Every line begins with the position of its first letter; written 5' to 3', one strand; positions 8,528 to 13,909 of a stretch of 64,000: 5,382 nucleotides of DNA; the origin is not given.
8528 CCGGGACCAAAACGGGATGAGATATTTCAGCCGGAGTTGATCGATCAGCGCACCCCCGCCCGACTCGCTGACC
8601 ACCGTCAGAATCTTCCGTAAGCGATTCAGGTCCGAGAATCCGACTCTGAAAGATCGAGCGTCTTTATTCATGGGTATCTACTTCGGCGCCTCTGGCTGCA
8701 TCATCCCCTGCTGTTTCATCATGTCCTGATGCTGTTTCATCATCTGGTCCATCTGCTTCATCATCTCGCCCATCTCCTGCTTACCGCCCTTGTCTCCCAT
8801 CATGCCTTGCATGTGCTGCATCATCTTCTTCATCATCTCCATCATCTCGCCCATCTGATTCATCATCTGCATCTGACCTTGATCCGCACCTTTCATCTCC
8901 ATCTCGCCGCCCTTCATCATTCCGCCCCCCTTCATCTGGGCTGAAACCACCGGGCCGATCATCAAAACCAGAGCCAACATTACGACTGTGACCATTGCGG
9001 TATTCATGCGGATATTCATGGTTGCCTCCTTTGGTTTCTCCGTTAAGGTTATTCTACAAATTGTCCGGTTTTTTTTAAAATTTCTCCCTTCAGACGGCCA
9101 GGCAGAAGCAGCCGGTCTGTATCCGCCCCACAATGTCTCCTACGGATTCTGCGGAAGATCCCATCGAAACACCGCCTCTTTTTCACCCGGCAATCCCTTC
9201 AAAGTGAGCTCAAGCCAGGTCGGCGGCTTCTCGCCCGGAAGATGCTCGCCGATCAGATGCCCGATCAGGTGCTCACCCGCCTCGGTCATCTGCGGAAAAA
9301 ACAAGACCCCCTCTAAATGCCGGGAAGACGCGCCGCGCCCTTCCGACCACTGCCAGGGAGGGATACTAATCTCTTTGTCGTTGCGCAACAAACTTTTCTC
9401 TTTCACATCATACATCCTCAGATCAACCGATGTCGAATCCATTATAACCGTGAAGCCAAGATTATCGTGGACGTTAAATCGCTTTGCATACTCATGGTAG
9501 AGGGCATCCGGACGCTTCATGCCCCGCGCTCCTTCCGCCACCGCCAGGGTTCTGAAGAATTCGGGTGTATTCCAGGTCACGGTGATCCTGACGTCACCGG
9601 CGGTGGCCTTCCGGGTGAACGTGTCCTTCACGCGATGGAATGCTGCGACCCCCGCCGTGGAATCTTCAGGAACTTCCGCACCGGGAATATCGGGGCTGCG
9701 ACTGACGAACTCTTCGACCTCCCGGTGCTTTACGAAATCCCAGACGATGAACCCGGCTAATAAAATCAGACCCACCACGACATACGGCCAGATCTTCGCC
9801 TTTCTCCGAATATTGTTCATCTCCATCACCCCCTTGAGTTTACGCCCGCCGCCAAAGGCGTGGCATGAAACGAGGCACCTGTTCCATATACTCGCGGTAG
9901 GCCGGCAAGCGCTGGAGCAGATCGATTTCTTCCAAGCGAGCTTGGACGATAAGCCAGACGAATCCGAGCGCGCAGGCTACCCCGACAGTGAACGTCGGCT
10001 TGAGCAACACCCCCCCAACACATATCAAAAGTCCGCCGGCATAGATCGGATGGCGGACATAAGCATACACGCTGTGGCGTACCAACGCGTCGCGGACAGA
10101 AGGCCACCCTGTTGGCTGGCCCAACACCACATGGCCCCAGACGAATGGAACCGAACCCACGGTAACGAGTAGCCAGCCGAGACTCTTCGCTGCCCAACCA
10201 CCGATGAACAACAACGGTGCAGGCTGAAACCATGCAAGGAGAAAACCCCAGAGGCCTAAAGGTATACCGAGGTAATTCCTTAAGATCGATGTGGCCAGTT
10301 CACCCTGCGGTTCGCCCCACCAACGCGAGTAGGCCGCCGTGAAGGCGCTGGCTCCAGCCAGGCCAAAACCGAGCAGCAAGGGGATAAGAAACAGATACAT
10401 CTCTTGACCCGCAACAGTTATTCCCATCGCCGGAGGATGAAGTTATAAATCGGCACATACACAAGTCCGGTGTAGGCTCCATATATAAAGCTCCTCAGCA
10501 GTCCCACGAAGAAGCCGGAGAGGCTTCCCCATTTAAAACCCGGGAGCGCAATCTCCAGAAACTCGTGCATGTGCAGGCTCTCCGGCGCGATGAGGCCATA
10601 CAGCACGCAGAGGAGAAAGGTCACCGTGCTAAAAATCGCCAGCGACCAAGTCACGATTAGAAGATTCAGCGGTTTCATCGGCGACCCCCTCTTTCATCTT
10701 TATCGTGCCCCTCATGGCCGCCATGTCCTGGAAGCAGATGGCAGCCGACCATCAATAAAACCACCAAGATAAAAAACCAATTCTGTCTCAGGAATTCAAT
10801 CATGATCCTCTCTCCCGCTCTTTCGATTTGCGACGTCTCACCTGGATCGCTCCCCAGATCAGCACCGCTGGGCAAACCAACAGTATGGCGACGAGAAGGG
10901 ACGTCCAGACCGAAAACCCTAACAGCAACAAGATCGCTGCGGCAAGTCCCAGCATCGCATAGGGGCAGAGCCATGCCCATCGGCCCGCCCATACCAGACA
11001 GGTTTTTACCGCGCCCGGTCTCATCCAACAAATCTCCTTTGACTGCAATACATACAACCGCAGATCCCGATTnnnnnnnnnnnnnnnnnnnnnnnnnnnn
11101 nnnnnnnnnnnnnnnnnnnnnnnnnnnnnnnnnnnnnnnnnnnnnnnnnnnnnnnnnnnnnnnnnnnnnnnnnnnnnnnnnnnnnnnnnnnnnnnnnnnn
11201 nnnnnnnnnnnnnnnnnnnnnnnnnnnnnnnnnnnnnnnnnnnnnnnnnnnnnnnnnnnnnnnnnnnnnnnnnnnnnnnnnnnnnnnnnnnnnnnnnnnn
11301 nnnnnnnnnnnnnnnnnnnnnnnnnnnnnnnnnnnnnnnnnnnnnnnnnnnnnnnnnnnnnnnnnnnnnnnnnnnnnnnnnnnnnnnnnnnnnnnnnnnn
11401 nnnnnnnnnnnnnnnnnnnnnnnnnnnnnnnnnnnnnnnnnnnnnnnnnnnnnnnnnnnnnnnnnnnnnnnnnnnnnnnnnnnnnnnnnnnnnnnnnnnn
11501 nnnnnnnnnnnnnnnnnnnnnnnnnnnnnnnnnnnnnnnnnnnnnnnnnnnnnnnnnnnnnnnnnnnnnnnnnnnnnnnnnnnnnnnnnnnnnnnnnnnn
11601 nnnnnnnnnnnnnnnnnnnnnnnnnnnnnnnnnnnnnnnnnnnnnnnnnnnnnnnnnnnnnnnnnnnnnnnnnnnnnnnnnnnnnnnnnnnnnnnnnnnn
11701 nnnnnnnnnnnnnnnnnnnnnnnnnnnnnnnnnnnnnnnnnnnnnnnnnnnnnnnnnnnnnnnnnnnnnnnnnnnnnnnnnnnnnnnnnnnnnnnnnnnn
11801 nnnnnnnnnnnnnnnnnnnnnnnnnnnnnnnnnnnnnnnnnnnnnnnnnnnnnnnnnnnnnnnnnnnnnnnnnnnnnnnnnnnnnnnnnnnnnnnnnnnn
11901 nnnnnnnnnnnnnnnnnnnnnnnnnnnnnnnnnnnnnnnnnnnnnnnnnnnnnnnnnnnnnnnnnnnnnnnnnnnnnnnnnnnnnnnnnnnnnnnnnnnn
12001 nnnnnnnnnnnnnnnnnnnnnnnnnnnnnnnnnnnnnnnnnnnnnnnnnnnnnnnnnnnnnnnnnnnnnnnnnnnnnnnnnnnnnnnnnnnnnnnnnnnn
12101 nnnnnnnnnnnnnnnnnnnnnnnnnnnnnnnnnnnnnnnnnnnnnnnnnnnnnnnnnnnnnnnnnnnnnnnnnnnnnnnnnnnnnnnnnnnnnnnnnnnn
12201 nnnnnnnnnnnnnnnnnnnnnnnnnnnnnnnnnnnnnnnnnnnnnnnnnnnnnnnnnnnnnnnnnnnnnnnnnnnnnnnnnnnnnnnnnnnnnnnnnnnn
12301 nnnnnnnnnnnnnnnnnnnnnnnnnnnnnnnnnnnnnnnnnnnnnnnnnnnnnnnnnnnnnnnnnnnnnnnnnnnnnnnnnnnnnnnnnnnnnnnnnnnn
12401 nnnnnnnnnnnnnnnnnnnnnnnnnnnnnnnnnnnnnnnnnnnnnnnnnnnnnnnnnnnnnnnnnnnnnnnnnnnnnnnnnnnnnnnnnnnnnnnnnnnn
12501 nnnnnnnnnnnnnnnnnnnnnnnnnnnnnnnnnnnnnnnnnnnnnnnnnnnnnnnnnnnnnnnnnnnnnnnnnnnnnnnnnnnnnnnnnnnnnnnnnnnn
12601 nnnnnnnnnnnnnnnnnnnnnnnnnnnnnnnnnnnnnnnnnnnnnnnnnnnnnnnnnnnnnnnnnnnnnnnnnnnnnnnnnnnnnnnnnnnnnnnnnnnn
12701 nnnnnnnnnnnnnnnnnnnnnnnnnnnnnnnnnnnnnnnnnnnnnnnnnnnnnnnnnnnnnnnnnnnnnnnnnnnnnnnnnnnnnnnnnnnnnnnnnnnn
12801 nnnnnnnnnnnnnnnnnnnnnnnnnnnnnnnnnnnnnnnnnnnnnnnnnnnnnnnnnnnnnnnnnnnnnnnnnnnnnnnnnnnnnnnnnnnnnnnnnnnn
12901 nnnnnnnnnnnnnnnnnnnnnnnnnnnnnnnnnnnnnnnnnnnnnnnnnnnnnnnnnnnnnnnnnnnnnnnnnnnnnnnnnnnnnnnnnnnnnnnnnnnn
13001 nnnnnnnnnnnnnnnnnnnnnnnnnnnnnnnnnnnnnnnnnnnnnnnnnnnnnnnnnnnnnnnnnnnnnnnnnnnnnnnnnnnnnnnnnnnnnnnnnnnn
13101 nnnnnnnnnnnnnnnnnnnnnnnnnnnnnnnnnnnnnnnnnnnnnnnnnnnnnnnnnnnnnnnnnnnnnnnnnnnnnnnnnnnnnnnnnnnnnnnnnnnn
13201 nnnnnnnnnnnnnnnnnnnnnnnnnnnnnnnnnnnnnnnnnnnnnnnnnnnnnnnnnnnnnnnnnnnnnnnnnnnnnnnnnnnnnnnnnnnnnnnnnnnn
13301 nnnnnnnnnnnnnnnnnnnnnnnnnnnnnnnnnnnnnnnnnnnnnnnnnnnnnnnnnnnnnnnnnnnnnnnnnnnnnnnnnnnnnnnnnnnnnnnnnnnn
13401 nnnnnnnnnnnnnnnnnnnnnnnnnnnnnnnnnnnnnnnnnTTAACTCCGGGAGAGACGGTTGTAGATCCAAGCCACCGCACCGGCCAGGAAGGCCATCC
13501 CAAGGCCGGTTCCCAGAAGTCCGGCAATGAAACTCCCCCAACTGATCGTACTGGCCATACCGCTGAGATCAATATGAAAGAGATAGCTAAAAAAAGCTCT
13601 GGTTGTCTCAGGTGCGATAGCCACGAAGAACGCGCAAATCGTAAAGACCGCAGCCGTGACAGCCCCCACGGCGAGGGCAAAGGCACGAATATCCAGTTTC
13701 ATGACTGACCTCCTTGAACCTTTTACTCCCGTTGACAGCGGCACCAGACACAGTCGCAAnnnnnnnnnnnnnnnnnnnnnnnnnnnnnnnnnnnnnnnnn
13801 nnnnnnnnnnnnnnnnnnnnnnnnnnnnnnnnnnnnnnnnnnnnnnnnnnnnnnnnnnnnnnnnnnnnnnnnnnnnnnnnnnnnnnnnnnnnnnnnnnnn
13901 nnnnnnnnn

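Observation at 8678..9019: Secreted 113-aa protein that is about one-third methionine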

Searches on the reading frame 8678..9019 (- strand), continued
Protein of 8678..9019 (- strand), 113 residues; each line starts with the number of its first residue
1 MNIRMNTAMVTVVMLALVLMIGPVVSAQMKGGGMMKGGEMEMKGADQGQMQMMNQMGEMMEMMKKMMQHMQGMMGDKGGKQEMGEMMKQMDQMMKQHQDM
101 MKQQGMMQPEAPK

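Call 85: search_protein_families(library=pfam, proteins=[window:8678-9019:-], max_evalue=10)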
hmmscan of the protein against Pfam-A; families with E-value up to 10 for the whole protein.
window:8678-9019:- (113 aa): 4 families
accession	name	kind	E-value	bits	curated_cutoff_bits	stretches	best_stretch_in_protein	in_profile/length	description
PF20936.3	GCIP_C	-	0.078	13.8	36.2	1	41-103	12-73/106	Grap2 and cyclin-D-interacting, C-terminal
PF06547.17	DUF1117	-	0.095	13.7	25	1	23-98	30-105/113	Protein of unknown function (DUF1117)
PF07117.17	DUF1373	-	0.12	14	28.9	1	13-95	3-72/145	Protein of unknown function (DUF1373)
PF06419.17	COG6_N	-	1.2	9.8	27.4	1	52-106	41-93/114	Conserved oligomeric complex COG6, N-terminal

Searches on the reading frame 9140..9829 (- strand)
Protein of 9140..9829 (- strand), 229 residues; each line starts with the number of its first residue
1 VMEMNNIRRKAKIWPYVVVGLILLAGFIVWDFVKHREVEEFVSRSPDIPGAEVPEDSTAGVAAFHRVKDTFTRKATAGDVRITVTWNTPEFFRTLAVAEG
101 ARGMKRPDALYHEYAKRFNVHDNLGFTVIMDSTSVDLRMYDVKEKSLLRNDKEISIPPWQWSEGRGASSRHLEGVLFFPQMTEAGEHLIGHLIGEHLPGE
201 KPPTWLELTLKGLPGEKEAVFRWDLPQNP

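Call 4: search_protein_families(library=pfam, proteins=[window:9140-9829:-], max_evalue=0.01)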
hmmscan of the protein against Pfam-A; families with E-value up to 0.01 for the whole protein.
window:9140-9829:- (229 aa): 0 families

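Call 42: find_homologous_proteins(query=window:9140-9829:-, max_evalue=0.001)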
Query window:9140-9829:- (229 aa): 33 proteins with E <= 0.001 among 449 candidates.
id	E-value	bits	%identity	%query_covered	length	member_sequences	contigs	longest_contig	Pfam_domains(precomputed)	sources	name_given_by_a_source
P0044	5.3e-152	522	100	99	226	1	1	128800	-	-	-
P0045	5.5e-128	443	86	99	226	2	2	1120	-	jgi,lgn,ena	-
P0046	8.9e-123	426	84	95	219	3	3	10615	-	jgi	jgi:hypothetical protein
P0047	2.1e-119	415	80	99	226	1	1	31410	-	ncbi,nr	ncbi:MAG: hypothetical protein HY204_07360 [Nitrospirae bacterium]|nr:hypothetical protein [Nitrospi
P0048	7.1e-118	410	80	100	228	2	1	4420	-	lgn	-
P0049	3.1e-116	405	78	100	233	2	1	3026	-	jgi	jgi:hypothetical protein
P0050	4.0e-113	395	77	98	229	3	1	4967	-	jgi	jgi:hypothetical protein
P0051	2.6e-108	379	76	95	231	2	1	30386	-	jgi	jgi:hypothetical protein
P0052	6.2e-108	378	75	95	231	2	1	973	-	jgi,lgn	-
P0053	1.2e-105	370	75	95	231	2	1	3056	-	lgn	-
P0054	1.3e-103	364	69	99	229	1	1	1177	-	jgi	jgi:hypothetical protein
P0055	5.7e-103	361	71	97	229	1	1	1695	-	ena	-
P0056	2.1e-102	360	68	99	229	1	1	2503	-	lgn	-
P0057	3.3e-95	336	66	96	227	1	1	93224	-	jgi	jgi:hypothetical protein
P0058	4.4e-95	336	67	95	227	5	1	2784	-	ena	-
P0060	2.0e-87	311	61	94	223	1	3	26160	-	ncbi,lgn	-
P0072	1.4e-64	236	49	95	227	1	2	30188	-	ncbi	-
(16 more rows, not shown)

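Call 44: find_encoding_contigs(protein=P0057, flank=6000, max_places=2)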
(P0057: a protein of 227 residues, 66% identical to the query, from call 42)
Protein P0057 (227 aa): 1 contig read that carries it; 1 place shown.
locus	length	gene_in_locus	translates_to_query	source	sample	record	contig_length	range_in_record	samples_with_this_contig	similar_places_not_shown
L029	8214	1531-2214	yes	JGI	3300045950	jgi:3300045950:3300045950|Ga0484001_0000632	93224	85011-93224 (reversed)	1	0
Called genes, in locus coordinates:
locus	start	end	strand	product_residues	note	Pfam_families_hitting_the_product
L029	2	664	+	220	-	PF00034:Cytochrom_C (weak), PF13442:Cytochrome_CBB3, PF00034:Cytochrom_C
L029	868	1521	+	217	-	PF13801:Metal_resist (weak), PF07813:LTXXQ (weak)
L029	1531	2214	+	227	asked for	-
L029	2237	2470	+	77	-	PF04945:YHS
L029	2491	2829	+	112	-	PF00543:P-II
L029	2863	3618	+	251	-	PF11249:DUF3047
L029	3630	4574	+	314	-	PF25997:BSH_YhbJ (faint), PF25917:BSH_RND, PF25973:BSH_CzcB (weak), PF25954:Beta-barrel_RND_2 (faint), PF26002:Beta-barrel_AprE (faint)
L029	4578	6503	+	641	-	PF00005:ABC_tran, PF13555:AAA_29 (faint), PF13304:AAA_21, PF13732:DrrA1-3_C (faint), PF00005:ABC_tran, PF13304:AAA_21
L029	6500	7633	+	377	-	PF12679:ABC2_membrane_2, PF12698:ABC2_membrane_3, PF01061:ABC2_membrane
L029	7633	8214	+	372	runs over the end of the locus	PF12679:ABC2_membrane_2, PF12698:ABC2_membrane_3, PF01061:ABC2_membrane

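Call 45: find_encoding_contigs(protein=P0072, flank=6000, max_places=2)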
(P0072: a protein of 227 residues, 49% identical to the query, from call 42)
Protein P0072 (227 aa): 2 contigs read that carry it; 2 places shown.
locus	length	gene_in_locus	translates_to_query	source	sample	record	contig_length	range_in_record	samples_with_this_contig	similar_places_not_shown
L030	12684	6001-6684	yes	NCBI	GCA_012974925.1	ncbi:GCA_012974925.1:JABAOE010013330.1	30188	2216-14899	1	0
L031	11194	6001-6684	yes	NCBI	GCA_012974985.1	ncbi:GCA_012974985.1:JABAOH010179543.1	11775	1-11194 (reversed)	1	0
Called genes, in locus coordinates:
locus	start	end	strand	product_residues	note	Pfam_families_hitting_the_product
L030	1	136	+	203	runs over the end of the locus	-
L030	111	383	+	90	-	PF13442:Cytochrome_CBB3 (weak)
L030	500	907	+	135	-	PF00376:MerR, PF13411:MerR_1, PF09278:MerR-DNA-bind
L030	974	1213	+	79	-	PF11666:DUF2933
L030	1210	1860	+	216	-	PF04140:ICMT (weak), PF04191:PEMT (weak)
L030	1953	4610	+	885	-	-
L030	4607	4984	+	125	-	PF13473:Cupredoxin_1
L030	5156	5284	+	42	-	-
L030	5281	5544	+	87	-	PF18926:DUF5676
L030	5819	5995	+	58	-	PF04945:YHS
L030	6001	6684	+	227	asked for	-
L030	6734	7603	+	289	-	PF01734:Patatin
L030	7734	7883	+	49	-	PF04945:YHS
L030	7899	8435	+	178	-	-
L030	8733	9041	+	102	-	-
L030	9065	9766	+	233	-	PF18916:Lycopene_cyc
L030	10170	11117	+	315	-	PF00483:NTP_transferase, PF12804:NTP_transf_3 (weak)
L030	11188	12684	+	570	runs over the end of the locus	-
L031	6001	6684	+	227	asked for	-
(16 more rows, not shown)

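Call 46: find_encoding_contigs(protein=P0060, flank=6000, max_places=2)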
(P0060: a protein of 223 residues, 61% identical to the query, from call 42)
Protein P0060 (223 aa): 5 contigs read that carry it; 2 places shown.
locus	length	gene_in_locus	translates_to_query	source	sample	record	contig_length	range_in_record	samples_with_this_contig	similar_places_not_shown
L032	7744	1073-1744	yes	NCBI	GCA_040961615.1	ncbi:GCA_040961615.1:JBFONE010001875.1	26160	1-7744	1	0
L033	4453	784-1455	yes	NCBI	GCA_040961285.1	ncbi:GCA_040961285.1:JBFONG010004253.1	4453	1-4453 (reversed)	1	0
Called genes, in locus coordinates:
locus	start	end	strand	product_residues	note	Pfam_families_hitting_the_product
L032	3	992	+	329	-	?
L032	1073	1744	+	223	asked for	-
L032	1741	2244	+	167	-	-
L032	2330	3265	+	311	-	PF01734:Patatin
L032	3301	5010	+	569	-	PF03109:ABC1, PF27536:UbiB_helical (weak)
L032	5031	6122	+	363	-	PF00089:Trypsin, PF13365:Trypsin_2, PF00595:PDZ (faint), PF17820:PDZ_6 (faint), PF13180:PDZ_2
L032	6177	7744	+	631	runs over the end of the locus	PF06480:FtsH_ext, PF00004:AAA, PF07728:AAA_5 (faint), PF17862:AAA_lid_3, PF01434:Peptidase_M41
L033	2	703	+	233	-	?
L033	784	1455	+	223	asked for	-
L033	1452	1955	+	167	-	-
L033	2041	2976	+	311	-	PF01734:Patatin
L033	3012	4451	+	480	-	?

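Call 53: search_protein_families(library=ncbifam, proteins=[window:9140-9829:-, L030:7899-8435:+], max_evalue=1)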
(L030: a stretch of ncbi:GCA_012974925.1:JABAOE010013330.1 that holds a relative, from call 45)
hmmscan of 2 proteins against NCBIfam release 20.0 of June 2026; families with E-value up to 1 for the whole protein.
window:9140-9829:- (229 aa): 0 families

L030:7899-8435:+ (178 aa): 1 family
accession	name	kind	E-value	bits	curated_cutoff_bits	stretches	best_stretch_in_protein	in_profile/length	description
NF033630.1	SLATT_6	subfamily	0.5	10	100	0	43-101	79-137/180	SLATT domain-containing protein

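Call 61: predict_structure(alignment_id=A3)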
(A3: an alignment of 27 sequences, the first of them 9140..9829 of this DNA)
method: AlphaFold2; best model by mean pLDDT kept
length: 229 residues; sequences in the alignment: 27
mean_pLDDT: 86.6   pTM: 0.81
mean pLDDT of the five models: 86.6, 84.4, 83.1, 82.1, 81.4
residues with pLDDT >= 90: 126; 70-90: 76; 50-70: 19; < 50: 8
segments of 3 or more residues with pLDDT < 50: 1-4, 6-8
pLDDT, mean of each block of 10 residues (from residue 1): 48 82 91 87 90 80 93 94 96 92 81 91 93 93 95 92 94 95 78 65 91 90 80
secondary structure, 60 per line:
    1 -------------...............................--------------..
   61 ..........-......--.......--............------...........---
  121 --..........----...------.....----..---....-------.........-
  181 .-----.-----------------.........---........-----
elements in order: H14-44 H59-70 E72-77 E80-86 H89-100 H107-117 E123-132 E146-150 E160-163 E171-179 E205-213 E217-224

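Call 65: fold_search(model_id=the predicted structure, library=pdb)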
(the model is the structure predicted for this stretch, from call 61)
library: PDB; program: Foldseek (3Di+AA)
matches with E <= 10: 884; with E <= 0.001: 1
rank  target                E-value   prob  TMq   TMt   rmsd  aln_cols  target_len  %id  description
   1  3fjv_A                3.8e-04  1.00  0.42  0.48   5.7       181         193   13  Crystal structure of novel protein of unknown function (YP_111841.1) from BURKHOLDERIA PSEUDOMALLEI K96243 at 1.90 A r (released 2009-01-13)
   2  8q00_A                4.1e-03  0.97  0.23  0.19   5.7       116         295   15  TssM-Ub-PA complex - A USP-like DUB from B. pseudomallei (193-430) reacted with Ub-PA (released 2023-12-13)
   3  8q00_C                5.6e-03  0.97  0.23  0.18   5.3       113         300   14  TssM-Ub-PA complex - A USP-like DUB from B. pseudomallei (193-430) reacted with Ub-PA (released 2023-12-13)
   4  8dfy_C                6.3e-03  0.99  0.26  0.27   4.8       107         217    5  Crystal structure of Human BTN2A1 Ectodomain (released 2023-07-05)
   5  8dfx_A                7.1e-03  0.99  0.26  0.27   4.8       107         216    5  Crystal structure of Human BTN2A1-BTN3A1 Ectodomain Complex (released 2023-07-05)
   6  8dfw_B                8.5e-03  0.99  0.26  0.26   4.8       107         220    5  Crystal Structure of Human BTN2A1 in Complex With Vgamma9-Vdelta2 T Cell Receptor (released 2023-07-05)
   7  8dfw_A                1.1e-02  0.98  0.26  0.27   4.8       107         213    5  Crystal Structure of Human BTN2A1 in Complex With Vgamma9-Vdelta2 T Cell Receptor (released 2023-07-05)
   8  8vc7_C                1.1e-02  0.98  0.26  0.27   4.8       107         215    5  Crystal Structure of Human BTN2A1 ectodomain in complex with Antagonist 2A1.9 Fab (released 2024-12-18)
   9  8zjz_A                1.4e-02  0.98  0.25  0.13   5.7       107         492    6  Cryo-EM structure of the full-length pAg-bound BTN2A1-BTN3A1-BTN3A3 complex (released 2025-11-26)
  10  9jqr_E                1.6e-02  0.97  0.26  0.14   4.6       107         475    5  Cryo-EM structure of the Vgamma9Vdelta2 TCR-engaged BTN3A1-BTN3A2-BTN2A1 complex (released 2025-06-18)
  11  3fjv_B                1.6e-02  0.94  0.36  0.44   6.8       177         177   14  Crystal structure of novel protein of unknown function (YP_111841.1) from BURKHOLDERIA PSEUDOMALLEI K96243 at 1.90 A r (released 2009-01-13)
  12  8dfy_A                1.8e-02  0.97  0.26  0.27   4.8       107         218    5  Crystal structure of Human BTN2A1 Ectodomain (released 2023-07-05)
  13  9j5j_G                1.9e-02  0.96  0.26  0.13   4.5       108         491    6  Cryo-EM structure of BTN2A1-BTN3A1-BTN3A2 in complex with gdTCR (released 2025-05-21)
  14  2ra1                  2.1e-02  0.80  0.25  0.15  13.5       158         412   12  Crystal structure of the N-terminal part of the bacterial S-layer protein SbsC (released 2008-08-19)
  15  8za9_G                2.6e-02  0.95  0.26  0.13   4.6       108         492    5  Cryo-EM structure of HBMBPP-BTN2A1-BTN3A1 complex (released 2025-04-30)
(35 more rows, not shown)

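Call 85: search_protein_families(library=pfam, proteins=[L030:7899-8435:+], max_evalue=10)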
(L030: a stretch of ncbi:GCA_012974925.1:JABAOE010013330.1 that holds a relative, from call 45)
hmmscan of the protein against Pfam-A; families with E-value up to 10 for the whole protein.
L030:7899-8435:+ (178 aa): 6 families
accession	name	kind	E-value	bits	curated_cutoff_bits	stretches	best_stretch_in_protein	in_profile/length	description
PF19745.5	FUT8_N_cat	-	0.0088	15.3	27.6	1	34-173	37-174/499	Alpha-(1,6)-fucosyltransferase N- and catalytic domains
PF24611.2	Spectrin_Anc-1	-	0.058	14.1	33.2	1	118-171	18-69/115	Nuclear anchorage protein 1, spectrin-like repeat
PF16035.10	Chalcone_2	-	0.57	10.4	27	1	57-127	99-167/203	Chalcone isomerase like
PF00312.27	Ribosomal_S15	-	2.8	8.6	31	1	56-87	26-57/81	Ribosomal protein S15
PF16746.10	BAR_3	-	4.1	7.4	31.7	1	35-92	28-85/235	BAR domain of APPL family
PF06547.17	DUF1117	-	7.5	7.6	25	1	20-98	31-109/113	Protein of unknown function (DUF1117)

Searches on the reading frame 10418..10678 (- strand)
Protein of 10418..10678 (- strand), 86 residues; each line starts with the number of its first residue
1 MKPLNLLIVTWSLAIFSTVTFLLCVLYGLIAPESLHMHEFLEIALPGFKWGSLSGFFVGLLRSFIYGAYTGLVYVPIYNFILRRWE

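Call 4: search_protein_families(library=pfam, proteins=[window:10418-10678:-], max_evalue=0.01)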
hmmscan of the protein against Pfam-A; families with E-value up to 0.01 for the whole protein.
window:10418-10678:- (86 aa): 1 family
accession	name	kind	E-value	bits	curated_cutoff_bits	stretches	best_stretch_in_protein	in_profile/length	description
PF18926.5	DUF5676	-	4.7e-12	47.1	27.6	1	9-80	5-81/82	2TM family of unknown function (DUF5676)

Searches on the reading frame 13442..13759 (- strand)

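Call 4: search_protein_families(library=pfam, proteins=[window:13442-13759:-], max_evalue=0.01)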
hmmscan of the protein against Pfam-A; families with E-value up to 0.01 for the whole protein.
window:13442-13759:- (105 aa): 2 families
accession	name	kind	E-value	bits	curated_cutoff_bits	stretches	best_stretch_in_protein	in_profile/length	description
PF18926.5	DUF5676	-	6e-16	59.5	27.6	1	26-102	4-82/82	2TM family of unknown function (DUF5676)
PF09594.16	GT87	-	0.005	17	25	1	28-99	128-210/237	Glycosyltransferase family 87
